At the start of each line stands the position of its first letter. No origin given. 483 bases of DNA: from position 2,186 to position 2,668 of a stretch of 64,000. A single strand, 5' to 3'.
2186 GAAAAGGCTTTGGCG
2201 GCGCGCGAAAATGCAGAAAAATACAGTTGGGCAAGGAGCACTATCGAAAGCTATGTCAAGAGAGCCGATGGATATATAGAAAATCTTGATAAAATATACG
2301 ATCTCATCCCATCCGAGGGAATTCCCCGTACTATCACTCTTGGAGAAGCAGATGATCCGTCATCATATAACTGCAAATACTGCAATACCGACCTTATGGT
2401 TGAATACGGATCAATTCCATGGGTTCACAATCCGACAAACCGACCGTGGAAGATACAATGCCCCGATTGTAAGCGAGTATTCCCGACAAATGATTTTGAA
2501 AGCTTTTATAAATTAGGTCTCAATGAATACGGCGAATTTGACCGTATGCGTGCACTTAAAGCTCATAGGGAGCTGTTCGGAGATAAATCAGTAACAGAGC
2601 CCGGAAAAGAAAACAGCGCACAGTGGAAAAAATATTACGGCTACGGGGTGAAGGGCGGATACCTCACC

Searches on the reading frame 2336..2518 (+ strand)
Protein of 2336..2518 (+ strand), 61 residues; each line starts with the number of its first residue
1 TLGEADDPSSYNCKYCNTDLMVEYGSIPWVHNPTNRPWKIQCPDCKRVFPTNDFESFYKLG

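Call 67: search_protein_families(library=pfam, proteins=[window:2336-2518:+], max_evalue=10)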
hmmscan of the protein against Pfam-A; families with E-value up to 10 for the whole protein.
window:2336-2518:+ (61 aa): 15 families
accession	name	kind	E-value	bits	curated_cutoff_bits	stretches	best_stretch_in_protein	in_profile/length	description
PF12773.13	DZR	-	0.0056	17.3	27.3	1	7-52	9-37/45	Double zinc ribbon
PF22289.1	DmmA-like_C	-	0.015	15.7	27.4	1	5-23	13-31/44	Dimethylamine monooxygenase subunit DmmA-like, C-terminal domain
PF19134.6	DUF5817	-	0.029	14.8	31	1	35-58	17-40/57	Domain of unknown function (DUF5817)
PF00096.32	zf-C2H2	-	0.04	14.8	25.2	1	41-53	2-14/23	Zinc finger, C2H2 type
PF22910.1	EDR4-like_1st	-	0.04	14.1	27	1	40-50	5-15/34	Enhanced disease resistance 4-like, N-terminal domain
PF18439.7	zf_UBZ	-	0.043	13.9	25.6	1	40-55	3-18/32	Ubiquitin-Binding Zinc Finger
PF13894.12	zf-C2H2_4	-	0.065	14.4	27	1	41-52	2-13/24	C2H2-type zinc finger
PF08792.16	A2L_zn_ribbon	-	0.07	13.3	22.9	1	11-21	4-14/33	A2L zinc ribbon domain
PF04438.22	zf-HIT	-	0.076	13.2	24.7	1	8-19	11-22/30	HIT zinc finger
PF13717.11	Zn_ribbon_4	-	0.098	13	30.3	1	39-49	25-35/36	zinc-ribbon domain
PF08271.17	Zn_Ribbon_TF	-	0.11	12.5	29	1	41-55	2-16/43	TFIIB zinc-binding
PF03966.22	Trm112p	-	0.15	12.5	22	1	40-50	26-36/40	Trm112p-like protein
PF05876.18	GpA_ATPase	-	0.16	12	25.6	1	12-49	196-233/247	Phage terminase large subunit gpA, ATPase domain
PF24485.1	zf-C2H2_DHX34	-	0.17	12.4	27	1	10-21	1-12/25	DHX34-like, C2H2-type zinc finger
PF13912.12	zf-C2H2_6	-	0.99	9.9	25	0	42-51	4-13/27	C2H2-type zinc finger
